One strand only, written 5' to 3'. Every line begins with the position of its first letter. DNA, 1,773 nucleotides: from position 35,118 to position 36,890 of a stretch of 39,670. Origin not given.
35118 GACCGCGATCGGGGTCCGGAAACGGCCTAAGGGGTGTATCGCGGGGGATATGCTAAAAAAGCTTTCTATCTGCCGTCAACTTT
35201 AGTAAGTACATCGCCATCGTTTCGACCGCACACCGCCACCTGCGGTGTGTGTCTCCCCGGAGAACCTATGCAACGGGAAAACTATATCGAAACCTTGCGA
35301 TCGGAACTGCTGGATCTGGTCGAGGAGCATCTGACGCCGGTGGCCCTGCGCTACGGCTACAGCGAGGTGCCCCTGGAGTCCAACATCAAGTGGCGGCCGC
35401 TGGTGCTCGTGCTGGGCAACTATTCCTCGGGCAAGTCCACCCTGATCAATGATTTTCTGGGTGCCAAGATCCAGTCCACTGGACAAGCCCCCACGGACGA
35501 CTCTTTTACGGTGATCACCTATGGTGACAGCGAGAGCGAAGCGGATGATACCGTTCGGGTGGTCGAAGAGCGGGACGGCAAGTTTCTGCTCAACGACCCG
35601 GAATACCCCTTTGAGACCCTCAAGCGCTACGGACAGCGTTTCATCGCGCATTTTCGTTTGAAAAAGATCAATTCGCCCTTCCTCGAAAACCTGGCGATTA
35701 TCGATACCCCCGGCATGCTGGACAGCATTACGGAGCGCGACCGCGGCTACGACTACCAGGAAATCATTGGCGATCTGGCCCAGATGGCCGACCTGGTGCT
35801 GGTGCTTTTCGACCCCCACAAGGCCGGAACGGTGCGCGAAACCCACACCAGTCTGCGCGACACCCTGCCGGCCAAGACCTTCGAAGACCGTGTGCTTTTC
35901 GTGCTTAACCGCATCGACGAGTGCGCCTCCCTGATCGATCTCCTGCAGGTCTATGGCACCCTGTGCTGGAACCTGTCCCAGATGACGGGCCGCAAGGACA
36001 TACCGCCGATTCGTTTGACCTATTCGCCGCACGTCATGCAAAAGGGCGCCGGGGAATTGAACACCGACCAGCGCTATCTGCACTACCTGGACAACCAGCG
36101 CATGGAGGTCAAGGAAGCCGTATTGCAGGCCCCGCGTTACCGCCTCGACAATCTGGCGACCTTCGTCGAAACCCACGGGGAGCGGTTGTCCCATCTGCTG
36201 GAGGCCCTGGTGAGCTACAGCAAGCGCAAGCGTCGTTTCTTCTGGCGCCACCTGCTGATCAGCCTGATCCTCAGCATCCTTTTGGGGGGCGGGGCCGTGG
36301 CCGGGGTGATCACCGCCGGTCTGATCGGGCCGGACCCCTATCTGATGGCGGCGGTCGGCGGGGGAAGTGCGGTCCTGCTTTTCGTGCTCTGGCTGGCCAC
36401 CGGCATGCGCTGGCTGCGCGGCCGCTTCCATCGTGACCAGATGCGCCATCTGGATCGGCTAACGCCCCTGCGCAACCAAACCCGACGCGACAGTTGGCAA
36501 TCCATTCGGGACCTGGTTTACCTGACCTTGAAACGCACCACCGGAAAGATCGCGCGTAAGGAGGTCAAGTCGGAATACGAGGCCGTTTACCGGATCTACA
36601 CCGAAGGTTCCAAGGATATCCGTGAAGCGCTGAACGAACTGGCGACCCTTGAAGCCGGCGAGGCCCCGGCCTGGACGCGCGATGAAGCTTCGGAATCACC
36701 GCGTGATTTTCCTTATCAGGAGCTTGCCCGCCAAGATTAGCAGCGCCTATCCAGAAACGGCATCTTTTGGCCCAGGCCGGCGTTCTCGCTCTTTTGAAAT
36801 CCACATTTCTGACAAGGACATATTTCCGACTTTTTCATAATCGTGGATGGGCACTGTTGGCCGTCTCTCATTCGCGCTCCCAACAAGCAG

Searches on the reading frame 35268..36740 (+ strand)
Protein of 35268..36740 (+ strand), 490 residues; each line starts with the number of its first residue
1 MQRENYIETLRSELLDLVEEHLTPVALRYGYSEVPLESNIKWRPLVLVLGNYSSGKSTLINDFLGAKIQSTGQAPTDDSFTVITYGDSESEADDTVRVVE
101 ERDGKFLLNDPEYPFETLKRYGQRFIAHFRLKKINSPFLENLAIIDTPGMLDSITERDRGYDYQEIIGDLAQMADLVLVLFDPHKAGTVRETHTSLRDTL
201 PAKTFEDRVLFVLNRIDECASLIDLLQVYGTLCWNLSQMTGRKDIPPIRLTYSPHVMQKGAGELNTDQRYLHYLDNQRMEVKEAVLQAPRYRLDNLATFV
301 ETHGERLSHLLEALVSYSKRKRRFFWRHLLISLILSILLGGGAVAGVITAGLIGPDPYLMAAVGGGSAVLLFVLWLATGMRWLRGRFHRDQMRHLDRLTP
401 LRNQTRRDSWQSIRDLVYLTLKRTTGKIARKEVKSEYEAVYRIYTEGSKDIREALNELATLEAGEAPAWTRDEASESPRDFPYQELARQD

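Call 3: search_protein_families(library=pfam, proteins=[window:35268-36740:+], max_evalue=0.01)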
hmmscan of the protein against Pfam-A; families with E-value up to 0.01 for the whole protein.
window:35268-36740:+ (490 aa): 2 families
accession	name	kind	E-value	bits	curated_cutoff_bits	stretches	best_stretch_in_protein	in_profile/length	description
PF00350.29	Dynamin_N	-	1e-17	65.1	27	1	46-215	1-167/168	Dynamin family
PF01926.29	MMR_HSR1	-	1.6e-07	31.8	21.9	1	46-214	2-112/113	50S ribosome-binding GTPase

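Call 4: search_protein_families(library=ncbifam, proteins=[window:35268-36740:+], max_evalue=0.01)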
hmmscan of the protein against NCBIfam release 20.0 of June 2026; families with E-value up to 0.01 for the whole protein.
window:35268-36740:+ (490 aa): 6 families
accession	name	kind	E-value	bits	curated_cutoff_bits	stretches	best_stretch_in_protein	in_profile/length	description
NF000908.1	PRK00089.1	equivalog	6.4e-08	32.2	237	0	46-74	6-34/291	GTPase Era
TIGR00231.1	small_GTP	domain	2.3e-05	24.2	42.5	1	46-237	6-140/164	GTP-binding protein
TIGR03594.1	GTPase_EngA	equivalog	0.0007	18.7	306.7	0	141-225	49-127/432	ribosome biogenesis GTPase Der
NF052648.1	DynmDynABac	equivalog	0.0017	16.3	1600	1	48-153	46-145/1187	dynamin GTPase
NF041922.1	DLP_LeoA_gen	subfamily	0.0029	16.7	325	0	140-224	95-180/532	LeoA/HP0731 family dynamin-like GTPase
TIGR03596.1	GTPase_YlqF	equivalog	0.0043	16.5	208.2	0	46-75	121-150/276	ribosome biogenesis GTPase YlqF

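Call 5: search_protein_families(library=padloc, proteins=[window:35268-36740:+], max_evalue=0.01)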
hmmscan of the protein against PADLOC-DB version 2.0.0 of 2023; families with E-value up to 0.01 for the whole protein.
window:35268-36740:+ (490 aa): 4 families
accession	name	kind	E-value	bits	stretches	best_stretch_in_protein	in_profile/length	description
PDLC03839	LeoA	-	2e-08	31.8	1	140-220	103-177/559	-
PDLC03841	LeoBC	-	0.0022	15.2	0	139-188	121-160/601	-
PDLC04140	mad8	-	0.0024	15.5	1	38-124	22-77/314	mads_8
PDLC03878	NsnB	-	0.0034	15.2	0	38-98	16-83/345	-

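Call 10: find_homologous_proteins(query=window:35268-36740:+)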
Query window:35268-36740:+ (490 aa): 1918 proteins with E <= 0.001 among 8000 candidates; the best 120 are listed.
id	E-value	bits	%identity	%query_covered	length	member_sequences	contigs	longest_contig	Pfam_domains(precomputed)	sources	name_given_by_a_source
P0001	0.0e+0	1100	99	100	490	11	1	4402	PF01926.30,PF00350.30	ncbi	-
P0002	1.5e-297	1005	89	100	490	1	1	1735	PF01926.30,PF00350.30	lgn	-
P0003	1.4e-295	998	89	100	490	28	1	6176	PF01926.30,PF00350.30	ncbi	-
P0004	1.9e-295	998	88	100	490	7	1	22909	PF01926.30,PF00350.30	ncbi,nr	ncbi:MAG: dynamin family protein [Desulfobacterales bacterium]|nr:dynamin family protein [Desulfobac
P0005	1.0e-293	992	88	100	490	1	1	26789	PF01926.30,PF00350.30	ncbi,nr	ncbi:MAG: dynamin family protein [Desulfosarcina sp.]|nr:dynamin family protein [Desulfobacterales b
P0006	3.9e-289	977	87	100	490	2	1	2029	PF01926.30,PF00350.30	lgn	-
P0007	2.1e-288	975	87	100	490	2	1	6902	PF01926.30,PF00350.30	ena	-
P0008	8.9e-286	966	86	100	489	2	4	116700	PF01926.30,PF00350.30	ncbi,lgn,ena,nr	ncbi:MAG: dynamin family protein [Desulfobacterales bacterium]|nr:dynamin family protein [Desulfobac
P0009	1.3e-284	962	85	100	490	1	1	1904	PF01926.30,PF00350.30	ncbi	-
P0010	3.4e-264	895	80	100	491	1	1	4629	PF01926.30,PF00350.30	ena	-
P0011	8.1e-264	894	78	100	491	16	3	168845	PF01926.30,PF00350.30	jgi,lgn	jgi:EH domain-containing protein 1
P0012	6.5e-263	891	80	100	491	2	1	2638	PF01926.30,PF00350.30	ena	-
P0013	3.8e-262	888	79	100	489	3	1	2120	PF01926.30,PF00350.30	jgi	jgi:hypothetical protein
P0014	3.0e-261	885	79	100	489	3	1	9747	PF01926.30,PF00350.30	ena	-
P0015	5.3e-261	884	78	100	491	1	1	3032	PF01926.30,PF00350.30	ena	-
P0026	1.4e-255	866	77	100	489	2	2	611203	PF01926.30,PF00350.30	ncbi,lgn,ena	-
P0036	1.2e-222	758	70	97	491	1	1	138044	PF01926.30,PF00350.30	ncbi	ncbi:MAG: dynamin family protein [Desulfobacterales bacterium]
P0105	7.8e-201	686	65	96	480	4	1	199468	PF01926.30,PF00350.30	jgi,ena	-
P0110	1.0e-200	686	67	96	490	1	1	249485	PF01926.30,PF00350.30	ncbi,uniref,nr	ncbi:dynamin family protein [Desulfatitalea alkaliphila]|uniref:Dynamin family protein n=1 Tax=Desul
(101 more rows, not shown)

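Call 13: find_encoding_contigs(protein=P0110, flank=8000, max_places=3)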
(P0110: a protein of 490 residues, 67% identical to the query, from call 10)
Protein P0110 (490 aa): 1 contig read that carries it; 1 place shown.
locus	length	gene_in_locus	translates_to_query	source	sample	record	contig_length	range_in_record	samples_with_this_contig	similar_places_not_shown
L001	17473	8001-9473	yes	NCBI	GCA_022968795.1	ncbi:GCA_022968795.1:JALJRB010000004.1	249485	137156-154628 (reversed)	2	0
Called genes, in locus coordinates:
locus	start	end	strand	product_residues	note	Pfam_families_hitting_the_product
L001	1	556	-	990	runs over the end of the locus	PF00041:fn3 (faint), PF22352:K319L-like_PKD, PF22352:K319L-like_PKD, PF18911:PKD_4 (weak), PF22352:K319L-like_PKD, PF18911:PKD_4 (weak), PF22352:K319L-like_PKD, PF17957:Big_7 (weak), +4 more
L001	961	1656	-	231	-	PF02527:GidB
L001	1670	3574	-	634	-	PF01144:CoA_trans (faint), PF02550:AcetylCoA_hydro, PF13336:AcetylCoA_hyd_C, PF13302:Acetyltransf_3 (weak), PF00583:Acetyltransf_1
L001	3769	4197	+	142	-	PF00293:NUDIX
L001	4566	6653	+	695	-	PF00009:GTP_EFTU, PF03144:GTP_EFTU_D2, PF22042:EF-G_D2, PF14492:EFG_III, PF03764:EFG_IV, PF00679:EFG_C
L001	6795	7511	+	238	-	-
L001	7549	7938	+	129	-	-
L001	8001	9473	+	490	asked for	PF00350:Dynamin_N, PF01926:MMR_HSR1 (weak)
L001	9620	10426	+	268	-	PF12146:Hydrolase_4, PF00561:Abhydrolase_1, PF12697:Abhydrolase_6 (faint)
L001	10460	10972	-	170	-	PF00132:Hexapep, PF25084:LbH_EIF2B (weak)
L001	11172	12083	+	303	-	PF00196:GerE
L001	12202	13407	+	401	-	PF13489:Methyltransf_23 (weak), PF08241:Methyltransf_11, PF08242:Methyltransf_12 (faint), PF13649:Methyltransf_25 (weak), PF13847:Methyltransf_31 (weak)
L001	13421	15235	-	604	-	PF06480:FtsH_ext, PF06068:TIP49 (weak), PF13401:AAA_22 (faint), PF00004:AAA, PF17862:AAA_lid_3, PF01434:Peptidase_M41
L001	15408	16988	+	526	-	PF01370:Epimerase, PF05368:NmrA, PF13460:NAD_binding_10, PF11066:DUF2867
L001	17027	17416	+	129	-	-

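Call 14: find_encoding_contigs(protein=P0105, flank=8000, max_places=3)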
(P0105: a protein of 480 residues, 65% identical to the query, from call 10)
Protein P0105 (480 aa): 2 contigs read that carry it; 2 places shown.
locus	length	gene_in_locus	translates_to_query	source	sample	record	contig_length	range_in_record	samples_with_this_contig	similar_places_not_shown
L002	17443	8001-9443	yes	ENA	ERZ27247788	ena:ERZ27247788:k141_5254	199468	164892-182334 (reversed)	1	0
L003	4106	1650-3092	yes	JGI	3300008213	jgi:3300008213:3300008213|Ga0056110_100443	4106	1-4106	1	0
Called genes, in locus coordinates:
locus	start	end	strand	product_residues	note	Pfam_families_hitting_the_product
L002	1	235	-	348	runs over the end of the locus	PF00676:E1_dh, PF13292:DXP_synthase_N (faint)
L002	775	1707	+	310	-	PF00581:Rhodanese, PF04264:YceI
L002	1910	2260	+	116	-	PF07876:Dabb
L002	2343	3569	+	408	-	PF02129:Peptidase_S15 (faint), PF12146:Hydrolase_4, PF00561:Abhydrolase_1, PF12697:Abhydrolase_6, PF02566:OsmC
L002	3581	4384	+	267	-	PF00005:ABC_tran, PF13304:AAA_21 (weak)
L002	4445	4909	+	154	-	PF00005:ABC_tran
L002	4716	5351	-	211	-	-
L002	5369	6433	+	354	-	PF01594:AI-2E_transport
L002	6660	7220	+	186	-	PF01923:Cob_adeno_trans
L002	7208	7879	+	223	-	PF00970:FAD_binding_6, PF00175:NAD_binding_1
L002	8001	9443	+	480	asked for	PF01926:MMR_HSR1 (weak), PF00350:Dynamin_N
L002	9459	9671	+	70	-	-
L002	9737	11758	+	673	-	PF00989:PAS (faint), PF13188:PAS_8 (faint), PF08447:PAS_3, PF08448:PAS_4, PF13426:PAS_9, PF02518:HATPase_c, PF00072:Response_reg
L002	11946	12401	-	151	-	PF13191:AAA_16 (weak), PF13401:AAA_22 (faint), PF20720:nSTAND3 (weak), PF03266:NTPase_1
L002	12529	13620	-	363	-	PF04055:Radical_SAM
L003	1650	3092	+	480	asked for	PF01926:MMR_HSR1 (weak), PF00350:Dynamin_N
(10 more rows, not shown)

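Call 15: find_encoding_contigs(protein=P0008, flank=8000, max_places=2)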
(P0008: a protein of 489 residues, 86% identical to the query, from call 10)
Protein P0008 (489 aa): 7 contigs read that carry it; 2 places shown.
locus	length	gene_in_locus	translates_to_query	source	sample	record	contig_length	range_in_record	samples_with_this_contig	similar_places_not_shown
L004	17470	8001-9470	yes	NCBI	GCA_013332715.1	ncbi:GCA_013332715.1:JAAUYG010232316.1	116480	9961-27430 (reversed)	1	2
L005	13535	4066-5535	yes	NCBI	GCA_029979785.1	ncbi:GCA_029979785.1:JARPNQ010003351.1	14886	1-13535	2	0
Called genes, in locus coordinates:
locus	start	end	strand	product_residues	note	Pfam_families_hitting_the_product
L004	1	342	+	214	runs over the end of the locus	PF02589:LUD_dom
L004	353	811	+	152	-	-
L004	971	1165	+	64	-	PF12728:HTH_17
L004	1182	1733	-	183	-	PF00565:SNase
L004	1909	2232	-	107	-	PF01022:HTH_5, PF12840:HTH_20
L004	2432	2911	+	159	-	PF13668:Ferritin_2 (faint), PF02915:Rubrerythrin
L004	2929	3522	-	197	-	PF23914:TPR_CcmH_CycH, PF13424:TPR_12, PF00515:TPR_1, PF07719:TPR_2 (weak), PF13181:TPR_8 (weak), PF13371:TPR_9 (weak), PF13414:TPR_11, PF14559:TPR_19, +9 more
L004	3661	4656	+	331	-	PF08100:Dimerisation, PF00891:Methyltransf_2, PF13489:Methyltransf_23, PF08241:Methyltransf_11 (weak), PF08242:Methyltransf_12 (weak), PF13649:Methyltransf_25, PF13847:Methyltransf_31 (weak)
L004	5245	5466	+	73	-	-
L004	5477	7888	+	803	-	PF20437:LonC_helical, PF13654:AAA_32, PF20436:LonB_AAA-LID, PF05362:Lon_C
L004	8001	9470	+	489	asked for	PF00350:Dynamin_N, PF01926:MMR_HSR1 (weak)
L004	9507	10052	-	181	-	PF00293:NUDIX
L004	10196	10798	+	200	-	PF03843:Slp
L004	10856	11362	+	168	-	PF02915:Rubrerythrin (faint)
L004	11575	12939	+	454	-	PF13375:RnfC_N, PF01512:Complex1_51K, PF10531:SLBB, PF13187:Fer4_9 (faint), PF12838:Fer4_7 (weak), PF13183:Fer4_8 (weak), PF13237:Fer4_10 (weak), PF13534:Fer4_17 (weak)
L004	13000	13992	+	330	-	PF03116:NQR2_RnfD_RnfE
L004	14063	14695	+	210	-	PF04205:FMN_bind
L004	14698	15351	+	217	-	PF02508:Rnf-Nqr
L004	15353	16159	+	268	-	PF02508:Rnf-Nqr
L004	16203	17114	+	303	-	PF04060:FeS, PF12838:Fer4_7, PF13187:Fer4_9, PF13237:Fer4_10 (weak), PF14697:Fer4_21, PF00037:Fer4, PF12797:Fer4_2 (weak), PF12838:Fer4_7 (weak), +1 more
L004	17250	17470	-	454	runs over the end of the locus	PF00069:Pkinase, PF07714:PK_Tyr_Ser-Thr, PF14531:Kinase-like (weak), PF07603:Lcl_C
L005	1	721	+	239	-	PF00891:Methyltransf_2, PF13489:Methyltransf_23, PF13847:Methyltransf_31 (weak), PF08241:Methyltransf_11, PF08242:Methyltransf_12 (weak), PF13649:Methyltransf_25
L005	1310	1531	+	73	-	-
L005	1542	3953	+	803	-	PF20437:LonC_helical, PF13654:AAA_32, PF20436:LonB_AAA-LID, PF05362:Lon_C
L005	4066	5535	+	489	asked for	PF00350:Dynamin_N, PF01926:MMR_HSR1 (weak)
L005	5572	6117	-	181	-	PF00293:NUDIX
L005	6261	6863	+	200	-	PF03843:Slp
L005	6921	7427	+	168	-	PF02915:Rubrerythrin (faint)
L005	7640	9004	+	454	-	PF13375:RnfC_N, PF01512:Complex1_51K, PF10531:SLBB, PF13187:Fer4_9 (faint), PF12838:Fer4_7 (weak), PF13183:Fer4_8 (weak), PF13237:Fer4_10 (weak), PF13534:Fer4_17 (weak)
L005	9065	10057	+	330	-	PF03116:NQR2_RnfD_RnfE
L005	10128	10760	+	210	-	PF04205:FMN_bind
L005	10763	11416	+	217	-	PF02508:Rnf-Nqr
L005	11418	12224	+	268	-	PF02508:Rnf-Nqr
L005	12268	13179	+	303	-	PF04060:FeS, PF12838:Fer4_7, PF13187:Fer4_9, PF13237:Fer4_10 (weak), PF14697:Fer4_21, PF00037:Fer4, PF12797:Fer4_2 (weak), PF12838:Fer4_7 (weak), +1 more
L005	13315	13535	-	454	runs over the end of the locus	PF00069:Pkinase, PF07714:PK_Tyr_Ser-Thr, PF14531:Kinase-like (weak), PF07603:Lcl_C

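Call 16: find_encoding_contigs(protein=P0026, flank=8000, max_places=2)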
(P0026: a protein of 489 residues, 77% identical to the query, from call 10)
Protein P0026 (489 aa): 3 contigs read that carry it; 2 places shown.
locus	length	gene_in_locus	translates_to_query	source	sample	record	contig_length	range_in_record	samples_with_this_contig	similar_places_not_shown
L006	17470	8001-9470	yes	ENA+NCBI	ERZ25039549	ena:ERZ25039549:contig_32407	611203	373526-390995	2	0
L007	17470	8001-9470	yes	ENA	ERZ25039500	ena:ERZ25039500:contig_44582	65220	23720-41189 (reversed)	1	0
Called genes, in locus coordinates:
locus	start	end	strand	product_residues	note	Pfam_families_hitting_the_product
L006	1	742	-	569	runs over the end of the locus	PF03109:ABC1, PF27536:UbiB_helical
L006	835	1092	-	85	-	-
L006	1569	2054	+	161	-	PF03692:CxxCxxCC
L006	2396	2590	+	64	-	PF12728:HTH_17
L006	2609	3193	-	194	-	PF00565:SNase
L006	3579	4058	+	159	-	PF13668:Ferritin_2 (faint), PF02915:Rubrerythrin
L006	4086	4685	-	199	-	PF23914:TPR_CcmH_CycH, PF13371:TPR_9 (faint), PF13428:TPR_14 (faint), PF13424:TPR_12, PF13414:TPR_11 (weak), PF14559:TPR_19 (weak), PF13432:TPR_16, PF07719:TPR_2 (weak), +7 more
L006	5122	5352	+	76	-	-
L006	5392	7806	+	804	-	PF20437:LonC_helical, PF13654:AAA_32, PF20436:LonB_AAA-LID, PF05362:Lon_C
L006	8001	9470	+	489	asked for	PF00350:Dynamin_N, PF01926:MMR_HSR1 (weak)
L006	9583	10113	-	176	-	PF00293:NUDIX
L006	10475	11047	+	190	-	PF03843:Slp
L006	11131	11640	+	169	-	PF02915:Rubrerythrin (faint)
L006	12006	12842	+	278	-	PF13375:RnfC_N, PF01512:Complex1_51K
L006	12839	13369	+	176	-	PF10531:SLBB, PF13746:Fer4_18 (faint), PF00037:Fer4 (weak), PF13237:Fer4_10, PF12838:Fer4_7, PF13183:Fer4_8 (weak), PF13187:Fer4_9 (weak), PF13534:Fer4_17 (weak), +6 more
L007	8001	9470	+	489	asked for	PF00350:Dynamin_N, PF01926:MMR_HSR1 (weak)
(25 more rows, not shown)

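Call 17: find_encoding_contigs(protein=P0036, flank=8000, max_places=2)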
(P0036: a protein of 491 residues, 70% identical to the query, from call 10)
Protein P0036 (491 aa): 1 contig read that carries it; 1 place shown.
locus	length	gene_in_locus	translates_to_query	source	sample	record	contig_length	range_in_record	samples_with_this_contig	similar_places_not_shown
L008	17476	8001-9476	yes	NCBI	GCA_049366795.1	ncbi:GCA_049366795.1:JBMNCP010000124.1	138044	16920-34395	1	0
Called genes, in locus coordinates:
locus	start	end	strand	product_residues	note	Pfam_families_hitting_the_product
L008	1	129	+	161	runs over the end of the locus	PF03692:CxxCxxCC (weak)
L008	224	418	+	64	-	PF12728:HTH_17 (weak)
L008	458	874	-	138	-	PF00565:SNase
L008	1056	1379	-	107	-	PF12840:HTH_20, PF01022:HTH_5, PF13412:HTH_24 (weak)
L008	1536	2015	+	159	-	PF02915:Rubrerythrin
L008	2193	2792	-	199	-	PF23914:TPR_CcmH_CycH, PF13424:TPR_12, PF00515:TPR_1, PF07719:TPR_2, PF13181:TPR_8 (weak), PF13432:TPR_16, PF13414:TPR_11 (weak), PF14559:TPR_19 (weak), +6 more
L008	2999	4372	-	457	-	PF00171:Aldedh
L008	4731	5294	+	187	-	-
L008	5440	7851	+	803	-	PF20437:LonC_helical, PF13654:AAA_32, PF20436:LonB_AAA-LID, PF05362:Lon_C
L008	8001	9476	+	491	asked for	PF00350:Dynamin_N, PF01926:MMR_HSR1 (faint)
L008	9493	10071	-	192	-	PF00293:NUDIX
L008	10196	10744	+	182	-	PF03843:Slp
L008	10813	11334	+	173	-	PF00210:Ferritin (faint), PF02915:Rubrerythrin, PF13668:Ferritin_2 (faint)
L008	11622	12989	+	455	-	PF13375:RnfC_N, PF01512:Complex1_51K, PF10531:SLBB, PF13187:Fer4_9 (faint), PF14697:Fer4_21 (faint), PF25160:LdpA_Fe-S-bd (faint), PF12838:Fer4_7 (weak), PF13237:Fer4_10 (weak), +3 more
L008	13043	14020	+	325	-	PF03116:NQR2_RnfD_RnfE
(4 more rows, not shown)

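Call 24: search_protein_representatives(protein=window:35268-36740:+)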
Query: 490 residues. Proteins with E-value up to 0.001 (for the whole library): 1703; up to 1e-10: 764; up to 1e-30: 182. The best 150 are listed.
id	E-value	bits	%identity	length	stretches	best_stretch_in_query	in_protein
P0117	5.1e-201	684.8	66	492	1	1-470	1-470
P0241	5.2e-135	467.2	51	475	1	2-458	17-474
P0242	1.1e-131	456.2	48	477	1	7-462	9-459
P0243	3.7e-130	451.2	50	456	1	3-458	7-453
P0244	1.3e-124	432.9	51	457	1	7-423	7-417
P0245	1.2e-123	429.7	45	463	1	1-457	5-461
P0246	2.5e-119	415.4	56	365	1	131-462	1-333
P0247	3.3e-116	405.2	48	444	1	10-425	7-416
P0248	1.1e-111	390.3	47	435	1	6-455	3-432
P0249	2.3e-110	385.9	45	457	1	6-457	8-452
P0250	7.6e-110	384.2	49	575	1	6-414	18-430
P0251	2.6e-109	382.5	46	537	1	5-425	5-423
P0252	2.8e-109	382.3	49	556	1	7-433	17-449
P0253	7.1e-108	377.7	49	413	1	45-447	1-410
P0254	3.5e-107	375.4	48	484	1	11-428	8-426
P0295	2.7e-51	191.1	34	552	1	12-359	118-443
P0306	5.2e-48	180.3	38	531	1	41-338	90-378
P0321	5.0e-45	170.5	37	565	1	42-377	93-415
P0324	8.4e-45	169.7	39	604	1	43-382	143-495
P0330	4.4e-43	164.0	39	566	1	43-365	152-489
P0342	9.5e-41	156.4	37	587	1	35-369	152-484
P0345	1.2e-40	156.0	41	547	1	41-301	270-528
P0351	3.7e-40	154.4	38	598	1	12-350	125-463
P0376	7.3e-37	143.5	40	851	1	41-320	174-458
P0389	1.8e-35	138.9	42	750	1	42-250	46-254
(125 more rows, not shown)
